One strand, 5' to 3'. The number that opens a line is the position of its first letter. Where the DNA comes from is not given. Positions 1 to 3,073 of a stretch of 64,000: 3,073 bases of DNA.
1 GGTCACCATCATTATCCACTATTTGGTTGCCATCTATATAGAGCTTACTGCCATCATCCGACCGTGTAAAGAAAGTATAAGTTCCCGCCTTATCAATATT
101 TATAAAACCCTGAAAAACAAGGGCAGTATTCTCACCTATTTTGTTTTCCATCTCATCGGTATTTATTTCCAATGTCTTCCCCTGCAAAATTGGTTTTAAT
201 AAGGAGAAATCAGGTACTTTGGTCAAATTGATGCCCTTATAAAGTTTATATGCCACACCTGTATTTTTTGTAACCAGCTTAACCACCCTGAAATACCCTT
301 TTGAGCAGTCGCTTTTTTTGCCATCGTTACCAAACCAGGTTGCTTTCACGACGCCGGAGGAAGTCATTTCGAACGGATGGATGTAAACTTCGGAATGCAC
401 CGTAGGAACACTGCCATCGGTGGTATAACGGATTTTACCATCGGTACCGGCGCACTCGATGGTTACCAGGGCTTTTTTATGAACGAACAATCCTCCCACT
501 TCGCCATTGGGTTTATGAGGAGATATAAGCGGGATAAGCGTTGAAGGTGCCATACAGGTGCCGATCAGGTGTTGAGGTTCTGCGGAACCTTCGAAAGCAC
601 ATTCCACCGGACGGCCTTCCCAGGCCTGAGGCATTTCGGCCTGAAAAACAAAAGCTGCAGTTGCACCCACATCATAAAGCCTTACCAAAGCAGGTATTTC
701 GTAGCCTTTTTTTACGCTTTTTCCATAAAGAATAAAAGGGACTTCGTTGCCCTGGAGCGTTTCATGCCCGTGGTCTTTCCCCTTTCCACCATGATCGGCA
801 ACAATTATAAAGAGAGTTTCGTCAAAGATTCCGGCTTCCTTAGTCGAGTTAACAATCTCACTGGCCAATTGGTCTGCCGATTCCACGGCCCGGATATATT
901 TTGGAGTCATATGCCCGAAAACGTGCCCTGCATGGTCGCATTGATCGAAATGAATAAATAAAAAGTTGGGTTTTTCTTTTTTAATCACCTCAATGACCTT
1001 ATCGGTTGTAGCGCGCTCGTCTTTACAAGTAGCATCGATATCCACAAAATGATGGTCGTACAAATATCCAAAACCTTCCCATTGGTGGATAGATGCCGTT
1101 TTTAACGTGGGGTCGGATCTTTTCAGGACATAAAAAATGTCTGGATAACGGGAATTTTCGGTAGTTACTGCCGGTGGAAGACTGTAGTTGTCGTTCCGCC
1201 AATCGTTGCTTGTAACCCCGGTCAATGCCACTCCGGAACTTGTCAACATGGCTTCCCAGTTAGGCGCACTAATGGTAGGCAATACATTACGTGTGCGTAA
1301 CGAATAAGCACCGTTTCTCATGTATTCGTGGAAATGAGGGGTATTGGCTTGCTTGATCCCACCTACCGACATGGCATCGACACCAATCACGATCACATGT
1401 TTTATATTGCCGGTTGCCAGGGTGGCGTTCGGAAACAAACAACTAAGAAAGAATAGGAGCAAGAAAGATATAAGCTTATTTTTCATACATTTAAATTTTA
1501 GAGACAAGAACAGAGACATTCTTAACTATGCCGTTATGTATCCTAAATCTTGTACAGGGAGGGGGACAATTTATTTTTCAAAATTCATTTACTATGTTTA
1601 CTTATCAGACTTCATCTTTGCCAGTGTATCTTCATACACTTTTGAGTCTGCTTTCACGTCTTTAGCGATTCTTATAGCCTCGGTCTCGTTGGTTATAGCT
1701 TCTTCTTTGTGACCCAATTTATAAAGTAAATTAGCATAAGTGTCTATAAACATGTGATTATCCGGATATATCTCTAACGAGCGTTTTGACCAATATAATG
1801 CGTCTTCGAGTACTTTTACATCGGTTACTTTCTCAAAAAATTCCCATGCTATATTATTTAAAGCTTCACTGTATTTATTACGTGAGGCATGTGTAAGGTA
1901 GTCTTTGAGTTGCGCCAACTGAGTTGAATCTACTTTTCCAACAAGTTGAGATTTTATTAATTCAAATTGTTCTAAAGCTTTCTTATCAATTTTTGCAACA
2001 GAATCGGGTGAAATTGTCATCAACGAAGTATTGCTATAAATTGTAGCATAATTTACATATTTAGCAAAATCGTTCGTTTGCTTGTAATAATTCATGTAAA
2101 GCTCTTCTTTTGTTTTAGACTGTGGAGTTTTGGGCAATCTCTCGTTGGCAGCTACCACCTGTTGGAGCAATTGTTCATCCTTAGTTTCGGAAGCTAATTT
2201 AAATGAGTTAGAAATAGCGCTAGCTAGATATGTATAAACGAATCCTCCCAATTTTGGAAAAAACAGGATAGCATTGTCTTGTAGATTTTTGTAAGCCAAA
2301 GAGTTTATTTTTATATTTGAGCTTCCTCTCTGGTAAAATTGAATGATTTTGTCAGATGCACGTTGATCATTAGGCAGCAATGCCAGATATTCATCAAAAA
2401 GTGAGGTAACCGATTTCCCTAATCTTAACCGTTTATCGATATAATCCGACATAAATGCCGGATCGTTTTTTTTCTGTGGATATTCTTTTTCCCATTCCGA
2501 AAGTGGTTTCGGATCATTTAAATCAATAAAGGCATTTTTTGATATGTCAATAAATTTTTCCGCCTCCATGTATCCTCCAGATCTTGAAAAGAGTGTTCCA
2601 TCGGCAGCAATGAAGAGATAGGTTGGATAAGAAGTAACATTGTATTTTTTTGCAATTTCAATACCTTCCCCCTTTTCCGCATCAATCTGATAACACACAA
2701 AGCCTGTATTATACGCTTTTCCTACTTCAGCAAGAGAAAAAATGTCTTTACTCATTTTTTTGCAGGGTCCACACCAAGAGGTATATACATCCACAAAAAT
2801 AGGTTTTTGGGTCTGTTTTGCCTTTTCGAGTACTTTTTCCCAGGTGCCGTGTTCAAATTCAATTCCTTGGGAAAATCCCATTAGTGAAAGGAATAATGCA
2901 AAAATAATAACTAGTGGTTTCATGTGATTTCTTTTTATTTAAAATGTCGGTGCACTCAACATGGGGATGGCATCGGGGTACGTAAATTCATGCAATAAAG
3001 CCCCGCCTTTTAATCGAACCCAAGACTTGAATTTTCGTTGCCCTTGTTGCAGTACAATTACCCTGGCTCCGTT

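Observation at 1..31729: Alpha-mannoside PUL with four unrelated phosphoesterase folds, two of them exported by T9SS: candidate phosphomannan or phosphoglycan degradation system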

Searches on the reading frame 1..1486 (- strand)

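Call 3: search_protein_families(library=pfam, proteins=[window:1-1486:-], max_evalue=0.01)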
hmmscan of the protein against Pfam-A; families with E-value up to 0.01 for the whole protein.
window:1-1486:- (495 aa): 7 families
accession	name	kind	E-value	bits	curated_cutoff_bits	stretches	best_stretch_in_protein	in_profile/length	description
PF01663.27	Phosphodiest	-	9e-26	91.7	23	1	31-235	1-222/342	Type I phosphodiesterase / nucleotide pyrophosphatase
PF01676.23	Metalloenzyme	-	3.2e-14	53.5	24.3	1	156-282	130-249/252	Metalloenzyme superfamily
PF13290.12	CHB_HEX_C_1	-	5.4e-14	52.3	22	1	337-394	8-65/67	Chitobiase/beta-hexosaminidase C-terminal domain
PF13287.12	Fn3_assoc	-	3e-13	50.1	23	1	341-396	1-56/59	Fn3 associated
PF00884.28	Sulfatase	-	5.1e-10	39.6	25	1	152-276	142-294/301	Sulfatase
PF07691.17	PA14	-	3e-09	37.3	24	1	442-494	34-86/147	PA14 domain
PF02995.22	DUF229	-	0.00012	21.4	25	1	190-239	299-348/496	Protein of unknown function (DUF229)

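Call 23: search_protein_families(library=ncbifam, proteins=[window:1-1486:-], max_evalue=0.001)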
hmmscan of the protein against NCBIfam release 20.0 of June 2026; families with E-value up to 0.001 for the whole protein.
window:1-1486:- (495 aa): 11 families
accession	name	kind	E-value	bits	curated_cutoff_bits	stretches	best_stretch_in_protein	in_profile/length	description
TIGR01696.1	deoB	equivalog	1.1e-10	41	341.2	1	142-286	239-376/381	phosphopentomutase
NF009049.0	PRK12383.1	equivalog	4.9e-09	35.6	254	1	158-288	272-393/408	phosphopentomutase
NF003766.0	PRK05362.1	equivalog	8.5e-09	34.6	256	1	142-287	248-386/396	phosphopentomutase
TIGR00306.2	apgM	subfamily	3.6e-08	32.8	320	1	137-258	252-371/403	2,3-bisphosphoglycerate-independent phosphoglycerate mutase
TIGR01307.1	pgm_bpd_ind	equivalog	3.8e-07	28.9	330.65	1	159-292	371-501/504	2,3-bisphosphoglycerate-independent phosphoglycerate mutase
NF042991.1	alk_phos_PafA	equivalog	6.1e-07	28.2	650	1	233-297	489-552/554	alkaline phosphatase PafA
NF003104.0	PRK04024.1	equivalog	6.9e-06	25.1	489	1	156-259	279-371/412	2,3-bisphosphoglycerate-independent phosphoglycerate mutase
NF038282.1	LapC_YejM_PbgA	exception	0.00013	20.4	825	1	165-254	382-474/584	LPS biosynthesis-modulating metalloenzyme YejM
NF003242.0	PRK04200.1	equivalog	0.00031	19.7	426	1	163-259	276-363/395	cofactor-independent phosphoglycerate mutase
NF010322.0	PRK13759.1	equivalog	0.00045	18.9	481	0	192-300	265-382/486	arylsulfatase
NF003897.0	PRK05434.1-5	equivalog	0.00095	17.7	862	0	160-294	379-510/514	2,3-bisphosphoglycerate-independent phosphoglycerate mutase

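Call 46: search_solved_structures(query=window:1-1486:-, max_evalue=0.1, show_alignments=2)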
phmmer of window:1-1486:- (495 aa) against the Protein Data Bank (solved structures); distinct sequences matched with E-value up to 0.1: 48.
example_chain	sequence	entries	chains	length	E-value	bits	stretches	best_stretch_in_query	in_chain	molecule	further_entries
5veo_A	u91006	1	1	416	8.8e-08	34.6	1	30-233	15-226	Ectonucleotide pyrophosphatase/phosphodiesterase family member 5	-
5ven_A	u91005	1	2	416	9.1e-08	34.5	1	30-233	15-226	Ectonucleotide pyrophosphatase/phosphodiesterase family member 5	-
5vem_A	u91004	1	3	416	2.4e-07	33.1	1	31-233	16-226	Ectonucleotide pyrophosphatase/phosphodiesterase family member 5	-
6hr5_A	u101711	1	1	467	1.6e-05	27.1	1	190-293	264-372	Alpha-L-rhamnosidase/sulfatase (GH78)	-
6f2y_A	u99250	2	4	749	2.1e-05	26.8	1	50-234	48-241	Ectonucleotide pyrophosphatase/phosphodiesterase family member 3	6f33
6f30_A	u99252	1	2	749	2.1e-05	26.8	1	50-234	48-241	Ectonucleotide pyrophosphatase/phosphodiesterase family member 3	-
6f2t_A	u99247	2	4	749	2.1e-05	26.8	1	50-234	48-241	Ectonucleotide pyrophosphatase/phosphodiesterase family member 3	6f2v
6g4g_A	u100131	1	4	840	2.6e-05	26.4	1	50-234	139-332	Ectonucleotide pyrophosphatase/phosphodiesterase family member 3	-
6aek_A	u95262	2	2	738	4.2e-05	25.7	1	163-234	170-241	Ectonucleotide pyrophosphatase/phosphodiesterase 1, isoform CRA_d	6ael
9nir_A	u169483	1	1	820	4.5e-05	25.6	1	52-233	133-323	Ectonucleotide pyrophosphatase/phosphodiesterase family member 3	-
3m8w_A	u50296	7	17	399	5e-05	25.5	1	142-287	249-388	Phosphopentomutase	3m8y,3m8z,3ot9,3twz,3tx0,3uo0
3un5_A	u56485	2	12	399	5e-05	25.5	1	142-287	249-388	Phosphopentomutase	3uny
3un2_A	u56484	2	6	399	5e-05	25.5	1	142-287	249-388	Phosphopentomutase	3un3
4b56_A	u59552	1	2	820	5.1e-05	25.5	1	163-234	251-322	ECTONUCLEOTIDE PYROPHOSPHATASE/PHOSPHODIESTERASE FAMILY MEMBER 1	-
4gtw_A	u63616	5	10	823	5.2e-05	25.4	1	163-234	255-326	Ectonucleotide pyrophosphatase/phosphodiesterase family member 2, Alkaline phosphodiestera | Ectonucleotide pyrophosphatase/phosphodiesterase family member 1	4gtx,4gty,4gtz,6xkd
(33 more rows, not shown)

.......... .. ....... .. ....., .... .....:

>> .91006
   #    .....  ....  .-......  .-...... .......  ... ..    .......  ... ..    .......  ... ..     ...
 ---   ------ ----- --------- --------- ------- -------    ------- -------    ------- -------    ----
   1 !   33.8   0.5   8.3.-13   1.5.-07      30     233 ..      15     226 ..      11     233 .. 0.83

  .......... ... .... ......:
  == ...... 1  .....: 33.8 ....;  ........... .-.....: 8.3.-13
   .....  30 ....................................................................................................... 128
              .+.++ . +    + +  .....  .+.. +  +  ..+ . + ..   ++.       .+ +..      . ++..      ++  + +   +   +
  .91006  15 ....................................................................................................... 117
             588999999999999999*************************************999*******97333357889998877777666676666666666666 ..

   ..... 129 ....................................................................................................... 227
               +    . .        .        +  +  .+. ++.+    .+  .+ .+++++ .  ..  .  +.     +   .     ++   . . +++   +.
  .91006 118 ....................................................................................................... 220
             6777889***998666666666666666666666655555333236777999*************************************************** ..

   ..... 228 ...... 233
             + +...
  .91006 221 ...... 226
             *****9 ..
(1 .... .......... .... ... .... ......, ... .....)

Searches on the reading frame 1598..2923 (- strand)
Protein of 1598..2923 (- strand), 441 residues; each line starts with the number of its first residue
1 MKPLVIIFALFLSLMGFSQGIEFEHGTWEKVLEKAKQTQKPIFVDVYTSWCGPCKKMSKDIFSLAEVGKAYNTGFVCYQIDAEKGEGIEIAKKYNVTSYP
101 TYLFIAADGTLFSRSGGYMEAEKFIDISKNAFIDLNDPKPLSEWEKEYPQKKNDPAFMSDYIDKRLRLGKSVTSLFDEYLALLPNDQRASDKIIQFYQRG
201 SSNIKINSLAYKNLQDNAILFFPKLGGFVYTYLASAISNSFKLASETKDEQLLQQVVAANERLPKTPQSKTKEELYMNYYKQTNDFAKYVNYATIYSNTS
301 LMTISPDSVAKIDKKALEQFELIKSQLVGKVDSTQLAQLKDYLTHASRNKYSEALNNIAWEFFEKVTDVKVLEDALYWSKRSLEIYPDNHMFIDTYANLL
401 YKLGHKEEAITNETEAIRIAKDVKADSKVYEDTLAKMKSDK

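Call 3: search_protein_families(library=pfam, proteins=[window:1598-2923:-], max_evalue=0.01)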
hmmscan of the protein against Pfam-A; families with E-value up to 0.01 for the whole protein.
window:1598-2923:- (441 aa): 6 families
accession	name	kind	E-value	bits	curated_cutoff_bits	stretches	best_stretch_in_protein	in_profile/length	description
PF13098.12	Thioredoxin_2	-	1.8e-14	54.4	27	1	35-126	1-102/104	Thioredoxin-like domain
PF13899.12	Thioredoxin_7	-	6e-14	52.4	27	1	27-106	5-82/83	Thioredoxin-like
PF00085.26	Thioredoxin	-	7.2e-12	45.7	23.5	1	28-125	10-98/103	Thioredoxin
PF03190.21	Thioredox_DsbH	-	4.7e-09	36.9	27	1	29-86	27-84/163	Protein of unknown function, DUF255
PF12862.13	ANAPC5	-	0.00035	21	23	0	342-424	5-72/91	Anaphase-promoting complex subunit 5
PF13905.12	Thioredoxin_8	-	0.0063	17.3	27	0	77-109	60-92/94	Thioredoxin-like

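Call 23: search_protein_families(library=ncbifam, proteins=[window:1598-2923:-], max_evalue=0.001)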
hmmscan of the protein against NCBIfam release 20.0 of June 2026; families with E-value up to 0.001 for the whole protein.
window:1598-2923:- (441 aa): 11 families
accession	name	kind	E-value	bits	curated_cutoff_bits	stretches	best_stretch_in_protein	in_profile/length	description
NF045694.1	seleno_TsoB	exception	1.8e-14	52.8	805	1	5-125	441-565/572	rhodanese/DsbD fusion-like selenoprotein TsoB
NF001419.0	PRK00293.1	subfamily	1.6e-13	50.1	330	1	27-127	465-568/574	protein-disulfide reductase DsbD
TIGR01068.1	thioredoxin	equivalog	8.5e-13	48.3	96.8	1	32-127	7-96/101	thioredoxin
TIGR01126.1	pdi_dom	equivalog_domain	6.1e-09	36.1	107.2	1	34-124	9-97/105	protein disulfide-isomerase domain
TIGR02917.1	PEP_TPR_lipo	equivalog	1.7e-08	32.8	312.2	1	347-422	799-869/899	XrtA/PEP-CTERM system TPR-repeat protein PrsT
TIGR01130.1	ER_PDI_fam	subfamily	6.4e-08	32.6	344.25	1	37-110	16-429/476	protein disulfide-isomerase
NF008229.0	PRK10996.1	equivalog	1e-06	28.6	125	1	30-110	43-117/141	thioredoxin TrxC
NF041199.1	trx7_PDZ_seleno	equivalog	2.1e-05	23.6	300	1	29-123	8-102/390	Trx7/PDZ domain-containing (seleno)protein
NF043050.1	DisulfRedDsbH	equivalog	3.1e-05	24.1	190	1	27-116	47-146/166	disulfide reductase DsbH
NF006898.0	PRK09381.1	equivalog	4.1e-05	23.9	138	1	39-106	21-83/109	thioredoxin TrxA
TIGR00385.1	dsbE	subfamily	7.2e-05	22.4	123.15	0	33-66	56-90/173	DsbE family thiol:disulfide interchange protein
